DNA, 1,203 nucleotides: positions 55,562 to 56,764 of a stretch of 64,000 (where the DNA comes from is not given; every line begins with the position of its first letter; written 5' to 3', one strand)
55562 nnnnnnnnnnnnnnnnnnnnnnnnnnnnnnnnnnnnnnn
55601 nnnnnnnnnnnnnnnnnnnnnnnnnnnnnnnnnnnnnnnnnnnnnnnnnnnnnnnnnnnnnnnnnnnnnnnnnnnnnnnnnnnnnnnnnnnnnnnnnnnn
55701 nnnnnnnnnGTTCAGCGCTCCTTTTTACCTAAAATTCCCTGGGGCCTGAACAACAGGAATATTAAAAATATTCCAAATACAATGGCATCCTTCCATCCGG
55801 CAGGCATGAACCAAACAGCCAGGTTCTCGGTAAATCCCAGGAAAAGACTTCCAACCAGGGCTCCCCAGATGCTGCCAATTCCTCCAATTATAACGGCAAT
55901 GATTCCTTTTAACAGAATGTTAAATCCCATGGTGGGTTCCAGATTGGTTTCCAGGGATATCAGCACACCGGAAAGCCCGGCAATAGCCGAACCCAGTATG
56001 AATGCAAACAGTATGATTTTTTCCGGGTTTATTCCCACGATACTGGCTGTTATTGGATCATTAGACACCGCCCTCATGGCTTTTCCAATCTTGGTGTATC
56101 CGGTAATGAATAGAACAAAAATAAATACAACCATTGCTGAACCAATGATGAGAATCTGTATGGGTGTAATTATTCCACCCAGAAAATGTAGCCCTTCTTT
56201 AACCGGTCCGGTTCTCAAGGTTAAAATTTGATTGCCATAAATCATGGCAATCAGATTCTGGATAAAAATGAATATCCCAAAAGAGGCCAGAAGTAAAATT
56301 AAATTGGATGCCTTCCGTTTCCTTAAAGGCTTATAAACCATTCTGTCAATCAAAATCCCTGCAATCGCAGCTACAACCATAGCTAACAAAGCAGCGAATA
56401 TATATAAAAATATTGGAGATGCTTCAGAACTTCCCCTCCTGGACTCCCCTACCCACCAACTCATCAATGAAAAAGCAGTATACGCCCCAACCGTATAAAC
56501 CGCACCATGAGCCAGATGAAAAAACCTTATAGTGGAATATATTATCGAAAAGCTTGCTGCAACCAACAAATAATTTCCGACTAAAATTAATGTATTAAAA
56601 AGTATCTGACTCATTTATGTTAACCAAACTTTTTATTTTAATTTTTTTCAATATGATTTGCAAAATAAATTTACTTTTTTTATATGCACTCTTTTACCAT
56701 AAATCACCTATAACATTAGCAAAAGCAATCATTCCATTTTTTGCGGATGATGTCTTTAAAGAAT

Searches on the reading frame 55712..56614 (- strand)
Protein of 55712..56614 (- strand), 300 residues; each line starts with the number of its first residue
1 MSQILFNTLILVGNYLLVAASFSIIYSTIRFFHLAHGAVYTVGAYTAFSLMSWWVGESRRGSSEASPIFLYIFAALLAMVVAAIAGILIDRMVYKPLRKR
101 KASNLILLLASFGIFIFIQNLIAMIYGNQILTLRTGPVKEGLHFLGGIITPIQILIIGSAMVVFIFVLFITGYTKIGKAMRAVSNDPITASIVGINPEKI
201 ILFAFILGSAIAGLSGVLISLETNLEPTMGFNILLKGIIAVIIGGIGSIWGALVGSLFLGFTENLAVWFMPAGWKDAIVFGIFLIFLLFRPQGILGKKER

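Call 3: search_protein_families(library=pfam, proteins=[window:55712-56614:-], max_evalue=0.01)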
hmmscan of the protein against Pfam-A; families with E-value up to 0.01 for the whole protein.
window:55712-56614:- (300 aa): 1 family
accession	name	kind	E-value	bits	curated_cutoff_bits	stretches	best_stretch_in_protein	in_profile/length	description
PF02653.21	BPD_transp_2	-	7.2e-38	130.7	26.8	1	5-287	2-269/269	Branched-chain amino acid transport system / permease component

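Call 6: find_encoding_contigs(protein=window:55712-56614:-, flank=10000, max_places=8)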
Protein window:55712-56614:- (300 aa): no gene with exactly this product is on record in the collection.

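Call 7: find_related_loci(query=window:55712-56614:-, collection=genome_contigs, flank=10000)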
Query window:55712-56614:- (300 aa) in genome_contigs; peptide patterns used: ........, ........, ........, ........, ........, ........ (x = any residue, [..] = any of these).
333 stretches matched a pattern; 287 encode a relative of the query (tblastn E <= 1e-3); the best 80 are kept; 80 distinct loci.
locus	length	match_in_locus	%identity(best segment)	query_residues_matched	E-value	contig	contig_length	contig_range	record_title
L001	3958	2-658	66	81-299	6e-95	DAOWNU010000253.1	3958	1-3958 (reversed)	MAG TPA_asm: bacterium isolate CSMAG_3036 CSMAG_3036_k141_2201271_length_3958_cov_14.0000, whole genome shotgun sequence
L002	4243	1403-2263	58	1-300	5e-92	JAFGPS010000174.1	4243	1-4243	MAG: Sedimentisphaerales bacterium isolate Zod_Metabat.706 k87_10571718, whole genome shotgun sequence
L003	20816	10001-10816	46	15-299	7e-69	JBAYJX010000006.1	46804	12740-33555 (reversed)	MAG: archaeon isolate SO_2016_GW1_66 scaffold01461_OW334_2016, whole genome shotgun sequence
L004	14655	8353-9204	42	3-299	1e-65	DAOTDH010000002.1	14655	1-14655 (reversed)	MAG TPA_asm: Candidatus Paceibacterota bacterium isolate AMR_MDS_3160 NODE_2826_length_14655_cov_4.015274, whole genome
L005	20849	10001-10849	36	1-297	7e-51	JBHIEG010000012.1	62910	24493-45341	MAG: Candidatus Hydrothermarchaeota archaeon isolate b3.sp1_bin.60 NODE_47_length_62910_cov_9.746019, whole genome shotg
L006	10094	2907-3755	37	1-300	2e-49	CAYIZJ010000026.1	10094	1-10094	MAG TPA_asm: uncultured Muribaculaceae bacterium isolate ERP123703_co1_23 genome assembly, contig: NODE_7018_length_1009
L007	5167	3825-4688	38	3-300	4e-49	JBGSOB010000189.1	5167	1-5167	MAG: Treponematales bacterium isolate JTS-AC27 k141_3570078, whole genome shotgun sequence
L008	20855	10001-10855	34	1-300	1e-48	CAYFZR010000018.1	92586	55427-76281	MAG TPA_asm: uncultured archaeon isolate ERP108616_co1_421 genome assembly, contig: k119_1997810, whole genome shotgun s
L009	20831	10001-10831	36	3-300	1e-47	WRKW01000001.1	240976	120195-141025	MAG: Alphaproteobacteria bacterium isolate Th196P3bin127 Ga0099364_10000018, whole genome shotgun sequence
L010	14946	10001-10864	36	1-300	2e-47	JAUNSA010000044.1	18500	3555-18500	MAG: Propionibacteriaceae bacterium isolate S3R_St_70 NODE_1606_length_18500_cov_11.782543, whole genome shotgun sequenc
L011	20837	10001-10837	36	1-300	9e-47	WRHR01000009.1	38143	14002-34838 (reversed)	MAG: Alphaproteobacteria bacterium isolate Nt197P3bin125 Ga0082212_10001203, whole genome shotgun sequence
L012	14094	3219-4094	33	3-300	6e-47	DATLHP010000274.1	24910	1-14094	MAG TPA_asm: Bdellovibrionales bacterium isolate SMAG_U13643 k141_1374802, whole genome shotgun sequence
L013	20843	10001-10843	37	3-297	4e-46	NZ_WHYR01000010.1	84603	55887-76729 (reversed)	Desulfofundulus thermobenzoicus strain DSM 14055 NODE_10_length_84603_cov_66.2762, whole genome shotgun sequence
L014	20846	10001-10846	36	3-298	3e-46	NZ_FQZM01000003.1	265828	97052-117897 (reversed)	Desulfofundulus thermosubterraneus DSM 16057, whole genome shotgun sequence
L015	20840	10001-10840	34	15-300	3e-46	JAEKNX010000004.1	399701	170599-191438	MAG: Spirochaetales bacterium isolate bin_125 NODE_17_length_399701_cov_47.917330, whole genome shotgun sequence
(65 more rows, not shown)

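Call 12: search_protein_families(library=ncbifam, proteins=[window:55712-56614:-], max_evalue=0.01)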
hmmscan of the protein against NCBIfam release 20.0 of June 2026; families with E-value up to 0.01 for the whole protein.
window:55712-56614:- (300 aa): 10 families
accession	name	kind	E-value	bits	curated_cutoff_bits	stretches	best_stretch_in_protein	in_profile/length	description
TIGR03409.1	urea_trans_UrtB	equivalog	5.1e-46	157.6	250.3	1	3-300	2-291/291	urea ABC transporter permease subunit UrtB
NF008011.0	PRK10740.1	equivalog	1e-40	140.3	379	1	3-299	10-304/308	high-affinity branched-chain amino acid ABC transporter permease LivH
TIGR03622.1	urea_t_UrtB_arc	equivalog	1e-19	71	374.25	1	16-296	15-278/284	urea ABC transporter, permease protein UrtB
TIGR03727.1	urea_t_UrtC_arc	equivalog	3.5e-09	36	575.55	1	167-296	209-339/369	urea ABC transporter, permease protein UrtC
TIGR03408.1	urea_trans_UrtC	equivalog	2.6e-08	34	296.2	1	14-296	14-312/313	urea ABC transporter permease subunit UrtC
NF008450.0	PRK11301.1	subfamily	1.8e-07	30.9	366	1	8-297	116-408/418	high-affinity branched-chain amino acid ABC transporter permease LivM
NF007067.0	PRK09512.1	equivalog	4.1e-07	29.5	398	1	147-264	171-290/321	ribose ABC transporter permease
NF040906.3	GguB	equivalog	1e-06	28.2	450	1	83-264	167-342/375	multiple monosaccharide ABC transporter permease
NF011961.0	PRK15432.1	equivalog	0.0018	17.6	388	1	145-288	148-302/344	autoinducer 2 ABC transporter permease LsrC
NF008630.0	PRK11618.1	equivalog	0.0093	15.2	363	0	12-288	36-306/331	galactofuranose ABC transporter, permease protein YjfF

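Call 16: find_homologous_proteins(query=window:55712-56614:-, max_evalue=1e-40)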
Query window:55712-56614:- (300 aa): 1815 proteins with E <= 1e-40 among 8000 candidates; the best 120 are listed.
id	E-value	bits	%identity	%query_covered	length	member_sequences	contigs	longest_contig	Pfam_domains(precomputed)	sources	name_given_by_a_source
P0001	1.9e-181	620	100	100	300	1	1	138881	PF02653.22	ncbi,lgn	-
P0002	7.9e-131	454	72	100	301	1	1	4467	PF02653.22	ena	-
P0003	3.2e-130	452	72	100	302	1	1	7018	PF02653.22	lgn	-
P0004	1.2e-129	450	73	100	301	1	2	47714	PF02653.22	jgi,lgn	jgi:branched-chain amino acid transport system permease protein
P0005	1.8e-126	440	70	100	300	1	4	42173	PF02653.22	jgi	jgi:branched-chain amino acid transport system permease protein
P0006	8.3e-122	425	67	100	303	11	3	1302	PF02653.22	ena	-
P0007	5.6e-121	422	68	100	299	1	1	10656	PF02653.22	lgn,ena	-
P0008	3.0e-117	410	67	94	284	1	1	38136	PF02653.22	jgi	jgi:branched-chain amino acid transport system permease protein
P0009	6.5e-110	386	61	99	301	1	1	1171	PF02653.22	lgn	-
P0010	4.1e-108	380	63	99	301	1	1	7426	PF02653.22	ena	-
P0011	1.5e-106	375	64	100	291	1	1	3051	PF02653.22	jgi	jgi:branched-chain amino acid transport system permease protein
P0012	2.0e-106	374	63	100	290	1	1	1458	PF02653.22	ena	-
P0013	4.2e-103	363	61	100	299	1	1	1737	PF02653.22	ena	-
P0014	2.0e-102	361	57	100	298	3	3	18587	PF02653.22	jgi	-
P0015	3.1e-102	360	57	100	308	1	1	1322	PF02653.22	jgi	-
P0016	5.0e-102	360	57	100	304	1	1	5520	PF02653.22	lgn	-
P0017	8.3e-102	359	59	99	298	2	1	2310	PF02653.22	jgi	-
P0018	8.6e-102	359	59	100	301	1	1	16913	PF02653.22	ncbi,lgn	-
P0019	9.5e-102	359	59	100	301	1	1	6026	PF02653.22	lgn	-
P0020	1.4e-101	358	58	100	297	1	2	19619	PF02653.22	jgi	-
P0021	1.6e-101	358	61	98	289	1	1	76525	PF02653.22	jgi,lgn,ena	-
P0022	1.7e-101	358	59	99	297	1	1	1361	PF02653.22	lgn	-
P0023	5.2e-101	356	57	99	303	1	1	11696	PF02653.22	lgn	-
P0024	5.9e-101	356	60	99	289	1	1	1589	PF02653.22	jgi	jgi:branched-chain amino acid transport system permease protein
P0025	6.4e-101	356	57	99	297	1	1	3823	PF02653.22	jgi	jgi:branched-chain amino acid transport system permease protein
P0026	2.2e-100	354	61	99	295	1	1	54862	PF02653.22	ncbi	-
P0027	2.8e-100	354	59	100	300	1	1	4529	PF02653.22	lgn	-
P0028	6.3e-100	353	57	100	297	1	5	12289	PF02653.22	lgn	-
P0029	8.0e-100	353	59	100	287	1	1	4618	PF02653.22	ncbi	-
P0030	1.2e-99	352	57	100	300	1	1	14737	PF02653.22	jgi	-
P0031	1.3e-99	352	57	100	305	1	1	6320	PF02653.22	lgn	-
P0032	2.5e-99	351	59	99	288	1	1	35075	PF02653.22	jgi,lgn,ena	-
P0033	3.0e-99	351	56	100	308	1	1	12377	PF02653.22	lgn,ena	-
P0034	3.6e-99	350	57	100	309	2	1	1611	PF02653.22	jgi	-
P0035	1.1e-98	349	59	100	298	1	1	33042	PF02653.22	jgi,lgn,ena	-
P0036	1.3e-98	349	59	100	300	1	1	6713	PF02653.22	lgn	-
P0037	1.3e-98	349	59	95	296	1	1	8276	PF02653.22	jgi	jgi:branched-chain amino acid transport system permease protein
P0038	1.5e-98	348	57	100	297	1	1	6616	PF02653.22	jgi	jgi:branched-chain amino acid transport system permease protein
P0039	1.6e-98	348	58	100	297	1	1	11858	PF02653.22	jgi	jgi:branched-chain amino acid transport system permease protein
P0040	1.8e-98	348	60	95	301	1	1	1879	PF02653.22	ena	-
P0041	2.0e-98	348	58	100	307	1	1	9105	PF02653.22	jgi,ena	jgi:branched-chain amino acid transport system permease protein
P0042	2.2e-98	348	59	100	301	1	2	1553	PF02653.22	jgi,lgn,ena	-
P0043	2.9e-98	347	57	100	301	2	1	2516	PF02653.22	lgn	-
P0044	3.6e-98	347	57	100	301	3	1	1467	PF02653.22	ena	-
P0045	4.0e-98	347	57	99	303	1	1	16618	PF02653.22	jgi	-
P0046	5.5e-98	346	58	100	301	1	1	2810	PF02653.22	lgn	-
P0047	6.1e-98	346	56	100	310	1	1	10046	PF02653.22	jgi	-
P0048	9.0e-98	346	58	99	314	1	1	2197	PF02653.22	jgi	-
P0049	1.3e-97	345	58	100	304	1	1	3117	PF02653.22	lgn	-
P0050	1.4e-97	345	57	100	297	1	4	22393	PF02653.22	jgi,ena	jgi:branched-chain amino acid transport system permease protein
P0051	1.7e-97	345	58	100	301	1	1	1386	PF02653.22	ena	-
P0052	2.1e-97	345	58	100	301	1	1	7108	PF02653.22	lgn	-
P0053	2.1e-97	345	59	100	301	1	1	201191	PF02653.22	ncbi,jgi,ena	ncbi:MAG: branched-chain amino acid ABC transporter permease [Sedimentisphaerales bacterium]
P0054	2.4e-97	344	60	100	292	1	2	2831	PF02653.22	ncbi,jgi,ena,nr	ncbi:MAG TPA: branched-chain amino acid ABC transporter permease [Desulfobacteraceae bacterium]|nr:b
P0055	2.6e-97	344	58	100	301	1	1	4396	PF02653.22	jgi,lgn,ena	-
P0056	3.0e-97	344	57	100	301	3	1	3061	PF02653.22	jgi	-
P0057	3.1e-97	344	58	100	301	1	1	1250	PF02653.22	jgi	-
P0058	3.6e-97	344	57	100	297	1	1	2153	PF02653.22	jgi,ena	-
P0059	3.7e-97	344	57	99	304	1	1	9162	PF02653.22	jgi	-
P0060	3.8e-97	344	58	100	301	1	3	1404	PF02653.22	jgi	-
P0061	4.4e-97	344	56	100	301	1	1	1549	PF02653.22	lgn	-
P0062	4.5e-97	343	56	99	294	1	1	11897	PF02653.22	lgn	-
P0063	5.8e-97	343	56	100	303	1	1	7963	PF02653.22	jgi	-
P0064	6.6e-97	343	59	100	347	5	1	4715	PF02653.22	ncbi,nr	ncbi:MAG: branched-chain amino acid ABC transporter permease [Flavobacteriaceae bacterium]|nr:branch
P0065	6.8e-97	343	58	100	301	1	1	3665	PF02653.22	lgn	-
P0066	7.6e-97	343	58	100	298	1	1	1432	PF02653.22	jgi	jgi:branched-chain amino acid transport system permease protein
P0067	9.0e-97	342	57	100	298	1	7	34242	PF02653.22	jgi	jgi:branched-chain amino acid transport system permease protein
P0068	1.1e-96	342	60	100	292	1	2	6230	PF02653.22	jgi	-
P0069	1.1e-96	342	56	100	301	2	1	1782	PF02653.22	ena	-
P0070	1.2e-96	342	58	98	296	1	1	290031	PF02653.22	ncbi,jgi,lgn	ncbi:MAG: branched-chain amino acid ABC transporter permease [Phycisphaerae bacterium]|jgi:branched-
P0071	1.2e-96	342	56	99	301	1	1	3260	PF02653.22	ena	-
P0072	1.4e-96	342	57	100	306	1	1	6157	PF02653.22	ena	-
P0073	1.5e-96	342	56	99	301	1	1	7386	PF02653.22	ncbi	-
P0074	1.8e-96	341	56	100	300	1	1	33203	PF02653.22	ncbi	-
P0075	2.1e-96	341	57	99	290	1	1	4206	PF02653.22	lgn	-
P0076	2.3e-96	341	57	99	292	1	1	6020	PF02653.22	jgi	jgi:branched-chain amino acid transport system permease protein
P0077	2.3e-96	341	59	100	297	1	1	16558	PF02653.22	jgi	jgi:branched-chain amino acid transport system permease protein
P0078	2.3e-96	341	57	100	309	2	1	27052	PF02653.22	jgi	jgi:branched-chain amino acid transport system permease protein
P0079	2.6e-96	341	58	100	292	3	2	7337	PF02653.22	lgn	-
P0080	2.7e-96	341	56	99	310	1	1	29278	PF02653.22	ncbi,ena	-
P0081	3.1e-96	341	57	100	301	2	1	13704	PF02653.22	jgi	jgi:branched-chain amino acid transport system permease protein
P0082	3.3e-96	341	57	99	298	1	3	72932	PF02653.22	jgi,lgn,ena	jgi:branched-chain amino acid transport system permease protein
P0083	3.5e-96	341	57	100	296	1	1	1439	PF02653.22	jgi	jgi:branched-chain amino acid transport system permease protein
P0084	3.8e-96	340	60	100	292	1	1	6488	PF02653.22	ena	-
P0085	4.0e-96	340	56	99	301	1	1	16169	PF02653.22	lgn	-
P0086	4.7e-96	340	57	100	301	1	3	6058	PF02653.22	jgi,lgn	jgi:branched-chain amino acid transport system permease protein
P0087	4.7e-96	340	55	99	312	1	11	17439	PF02653.22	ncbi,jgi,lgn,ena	-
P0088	4.8e-96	340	57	99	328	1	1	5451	PF02653.22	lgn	-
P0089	5.1e-96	340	58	99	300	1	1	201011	PF02653.22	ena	-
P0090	5.3e-96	340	58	100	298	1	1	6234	PF02653.22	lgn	-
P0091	5.9e-96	340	56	100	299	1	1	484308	PF02653.22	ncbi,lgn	-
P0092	7.4e-96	339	58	99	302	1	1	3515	PF02653.22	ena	-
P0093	1.1e-95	339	55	100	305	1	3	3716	PF02653.22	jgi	jgi:branched-chain amino acid transport system permease protein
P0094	1.2e-95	339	55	100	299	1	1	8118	PF02653.22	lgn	-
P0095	1.3e-95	339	56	100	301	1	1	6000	PF02653.22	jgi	-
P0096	1.4e-95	339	56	100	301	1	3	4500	PF02653.22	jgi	jgi:branched-chain amino acid transport system permease protein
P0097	1.5e-95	338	59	100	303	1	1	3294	PF02653.22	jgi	jgi:branched-chain amino acid transport system permease protein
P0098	1.6e-95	338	57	100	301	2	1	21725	PF02653.22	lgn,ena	-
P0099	1.8e-95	338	57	100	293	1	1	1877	PF02653.22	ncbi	-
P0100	1.8e-95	338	56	100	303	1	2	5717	PF02653.22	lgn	-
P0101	1.8e-95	338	56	100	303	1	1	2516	PF02653.22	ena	-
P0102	2.1e-95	338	58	99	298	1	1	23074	PF02653.22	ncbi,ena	-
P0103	2.8e-95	338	58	100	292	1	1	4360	PF02653.22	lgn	-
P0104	3.1e-95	337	58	100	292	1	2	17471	PF02653.22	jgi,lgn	-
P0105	3.1e-95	337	59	100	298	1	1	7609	PF02653.22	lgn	-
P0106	3.2e-95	337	55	99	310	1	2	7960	PF02653.22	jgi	jgi:branched-chain amino acid transport system permease protein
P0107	3.3e-95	337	57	100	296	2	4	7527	PF02653.22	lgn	-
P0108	3.3e-95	337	57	99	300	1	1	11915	PF02653.22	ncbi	-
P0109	3.7e-95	337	57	99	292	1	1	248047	PF02653.22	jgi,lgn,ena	-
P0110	3.8e-95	337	56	99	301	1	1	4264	PF02653.22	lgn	-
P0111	4.1e-95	337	58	100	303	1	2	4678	PF02653.22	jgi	-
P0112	4.4e-95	337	57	99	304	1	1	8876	PF02653.22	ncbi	-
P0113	4.6e-95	337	58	95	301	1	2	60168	PF02653.22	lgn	-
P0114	5.4e-95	337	56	100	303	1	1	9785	PF02653.22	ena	-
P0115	5.5e-95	337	57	99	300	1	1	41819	PF02653.22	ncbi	ncbi:MAG: branched-chain amino acid ABC transporter permease [candidate division WOR-3 bacterium]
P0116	6.3e-95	336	55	100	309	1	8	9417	PF02653.22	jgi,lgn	-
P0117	6.4e-95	336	55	100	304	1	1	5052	PF02653.22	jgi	-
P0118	6.5e-95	336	58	99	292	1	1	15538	PF02653.22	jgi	jgi:branched-chain amino acid transport system permease protein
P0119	7.1e-95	336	56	100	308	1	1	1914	PF02653.22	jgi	-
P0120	7.2e-95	336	58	100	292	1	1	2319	PF02653.22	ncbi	-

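Call 19: find_encoding_contigs(protein=P0004, flank=10000, max_places=4)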
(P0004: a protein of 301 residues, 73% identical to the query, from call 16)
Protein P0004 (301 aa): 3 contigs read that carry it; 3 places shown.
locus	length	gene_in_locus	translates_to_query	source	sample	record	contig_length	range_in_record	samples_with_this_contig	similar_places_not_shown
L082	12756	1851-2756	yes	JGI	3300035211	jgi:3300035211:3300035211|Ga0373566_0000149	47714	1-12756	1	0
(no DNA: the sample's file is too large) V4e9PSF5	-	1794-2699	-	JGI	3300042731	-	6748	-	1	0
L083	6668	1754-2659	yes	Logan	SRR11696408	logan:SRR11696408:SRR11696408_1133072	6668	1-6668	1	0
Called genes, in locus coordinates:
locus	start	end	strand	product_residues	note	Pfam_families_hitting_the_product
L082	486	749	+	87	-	-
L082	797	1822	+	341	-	PF13489:Methyltransf_23 (weak), PF08241:Methyltransf_11 (weak), PF08242:Methyltransf_12, PF13649:Methyltransf_25, PF13847:Methyltransf_31 (weak)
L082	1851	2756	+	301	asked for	PF02653:BPD_transp_2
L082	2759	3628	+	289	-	PF02653:BPD_transp_2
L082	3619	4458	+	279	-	PF00005:ABC_tran, PF02463:SMC_N (faint), PF13175:AAA_15 (weak), PF13476:AAA_23 (weak), PF13304:AAA_21 (faint)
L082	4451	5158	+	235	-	PF02463:SMC_N (weak), PF13476:AAA_23 (weak), PF00005:ABC_tran, PF13304:AAA_21 (faint)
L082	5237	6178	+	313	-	-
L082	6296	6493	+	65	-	-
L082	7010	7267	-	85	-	-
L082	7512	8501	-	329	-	-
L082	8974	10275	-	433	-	PF13173:AAA_14, PF13635:DUF4143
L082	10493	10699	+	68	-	-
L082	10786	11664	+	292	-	PF01370:Epimerase, PF04321:RmlD_sub_bind, PF16363:GDP_Man_Dehyd, PF07993:NAD_binding_4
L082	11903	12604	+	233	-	PF00149:Metallophos, PF12850:Metallophos_2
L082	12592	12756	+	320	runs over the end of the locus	PF21360:PylC-like_N, PF02655:ATP-grasp_3, PF15632:ATPgrasp_Ter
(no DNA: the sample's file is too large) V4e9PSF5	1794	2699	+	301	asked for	PF02653:BPD_transp_2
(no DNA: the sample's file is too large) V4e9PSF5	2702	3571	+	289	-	PF02653:BPD_transp_2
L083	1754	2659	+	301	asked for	PF02653:BPD_transp_2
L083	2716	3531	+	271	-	PF02653:BPD_transp_2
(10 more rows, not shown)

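Call 20: find_encoding_contigs(protein=P0005, flank=10000, max_places=4)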
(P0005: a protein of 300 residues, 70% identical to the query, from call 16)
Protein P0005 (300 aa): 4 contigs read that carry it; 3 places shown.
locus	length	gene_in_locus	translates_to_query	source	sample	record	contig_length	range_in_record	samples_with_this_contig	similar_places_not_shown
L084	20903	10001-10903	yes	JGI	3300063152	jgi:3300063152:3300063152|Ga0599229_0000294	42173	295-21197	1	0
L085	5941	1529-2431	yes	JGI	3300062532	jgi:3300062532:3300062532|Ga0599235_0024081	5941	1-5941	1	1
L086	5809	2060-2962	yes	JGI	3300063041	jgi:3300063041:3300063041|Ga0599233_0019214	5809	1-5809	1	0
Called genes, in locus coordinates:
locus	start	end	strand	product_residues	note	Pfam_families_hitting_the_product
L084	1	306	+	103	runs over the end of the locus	PF01909:NTP_transf_2, PF18765:Polbeta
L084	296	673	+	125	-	PF01934:HepT-like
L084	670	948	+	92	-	PF10387:DUF2442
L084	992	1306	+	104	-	-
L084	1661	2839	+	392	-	PF13646:HEAT_2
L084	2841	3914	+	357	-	PF01555:N6_N4_Mtase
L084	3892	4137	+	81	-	-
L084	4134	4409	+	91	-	PF10088:DUF2326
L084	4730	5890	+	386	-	PF04348:LppC (weak), PF13458:Peripla_BP_6, PF13433:Peripla_BP_5, PF01094:ANF_receptor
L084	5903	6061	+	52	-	-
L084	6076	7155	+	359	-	PF00348:polyprenyl_synt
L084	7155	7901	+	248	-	PF04389:Peptidase_M28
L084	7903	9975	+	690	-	PF00158:Sigma54_activat (weak)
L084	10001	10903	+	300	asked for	PF02653:BPD_transp_2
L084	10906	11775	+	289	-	PF02653:BPD_transp_2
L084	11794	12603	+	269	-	PF02463:SMC_N (faint), PF13476:AAA_23 (weak), PF00005:ABC_tran, PF13175:AAA_15 (weak), PF13304:AAA_21 (faint)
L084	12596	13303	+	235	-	PF13476:AAA_23 (weak), PF00005:ABC_tran, PF02463:SMC_N (weak), PF13304:AAA_21 (faint)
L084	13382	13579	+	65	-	-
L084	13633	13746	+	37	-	-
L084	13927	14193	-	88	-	-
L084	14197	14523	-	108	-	PF14076:DUF4258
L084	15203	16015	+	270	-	PF02353:CMAS, PF08003:Methyltransf_9, PF01209:Ubie_methyltran, PF13489:Methyltransf_23, PF13847:Methyltransf_31, PF08241:Methyltransf_11, PF08242:Methyltransf_12, PF13649:Methyltransf_25, +1 more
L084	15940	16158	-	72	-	-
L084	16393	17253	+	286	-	PF01370:Epimerase, PF04321:RmlD_sub_bind, PF16363:GDP_Man_Dehyd, PF07993:NAD_binding_4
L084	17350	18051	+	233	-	PF00149:Metallophos, PF12850:Metallophos_2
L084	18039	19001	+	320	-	PF21360:PylC-like_N, PF02655:ATP-grasp_3, PF15632:ATPgrasp_Ter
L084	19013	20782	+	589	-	PF00884:Sulfatase, PF01663:Phosphodiest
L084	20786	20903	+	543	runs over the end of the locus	PF07388:A-2_8-polyST (weak)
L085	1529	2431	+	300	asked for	PF02653:BPD_transp_2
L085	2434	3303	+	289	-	PF02653:BPD_transp_2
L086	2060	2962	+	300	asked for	PF02653:BPD_transp_2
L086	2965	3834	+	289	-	PF02653:BPD_transp_2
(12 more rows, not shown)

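Call 32: list_cluster_members(proteins=[P0001, P0122, P0124, P0131, P0005, P0004, P0133, P0008])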
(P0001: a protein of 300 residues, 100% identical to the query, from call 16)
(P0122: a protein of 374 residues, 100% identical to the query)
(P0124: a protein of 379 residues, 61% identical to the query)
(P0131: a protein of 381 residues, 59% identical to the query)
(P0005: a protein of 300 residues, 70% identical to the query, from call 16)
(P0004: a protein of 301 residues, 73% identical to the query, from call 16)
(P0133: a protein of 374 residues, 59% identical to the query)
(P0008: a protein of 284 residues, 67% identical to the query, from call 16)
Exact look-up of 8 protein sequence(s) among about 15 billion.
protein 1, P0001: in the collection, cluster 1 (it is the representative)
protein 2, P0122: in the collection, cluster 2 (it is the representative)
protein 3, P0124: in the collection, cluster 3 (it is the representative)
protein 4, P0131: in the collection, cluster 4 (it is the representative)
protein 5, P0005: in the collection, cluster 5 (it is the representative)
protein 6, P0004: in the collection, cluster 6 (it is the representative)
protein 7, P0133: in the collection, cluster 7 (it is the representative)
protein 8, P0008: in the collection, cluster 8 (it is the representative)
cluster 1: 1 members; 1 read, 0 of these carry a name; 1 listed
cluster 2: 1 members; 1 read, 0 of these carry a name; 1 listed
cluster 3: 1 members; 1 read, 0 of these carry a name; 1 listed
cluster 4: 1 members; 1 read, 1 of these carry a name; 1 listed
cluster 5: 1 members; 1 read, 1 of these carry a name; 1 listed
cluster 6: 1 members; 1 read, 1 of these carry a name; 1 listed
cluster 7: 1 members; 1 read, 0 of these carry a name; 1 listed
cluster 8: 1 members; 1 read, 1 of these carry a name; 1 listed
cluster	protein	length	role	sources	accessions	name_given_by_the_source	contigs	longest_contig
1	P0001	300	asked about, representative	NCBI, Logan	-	-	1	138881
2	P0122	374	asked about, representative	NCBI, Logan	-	-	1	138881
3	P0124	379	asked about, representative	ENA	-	-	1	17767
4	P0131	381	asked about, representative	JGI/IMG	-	branched-chain amino acid transport system substrate-binding protein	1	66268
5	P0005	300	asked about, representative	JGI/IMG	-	branched-chain amino acid transport system permease protein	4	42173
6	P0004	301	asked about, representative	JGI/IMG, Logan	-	branched-chain amino acid transport system permease protein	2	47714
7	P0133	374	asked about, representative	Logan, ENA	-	-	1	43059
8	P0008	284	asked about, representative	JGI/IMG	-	branched-chain amino acid transport system permease protein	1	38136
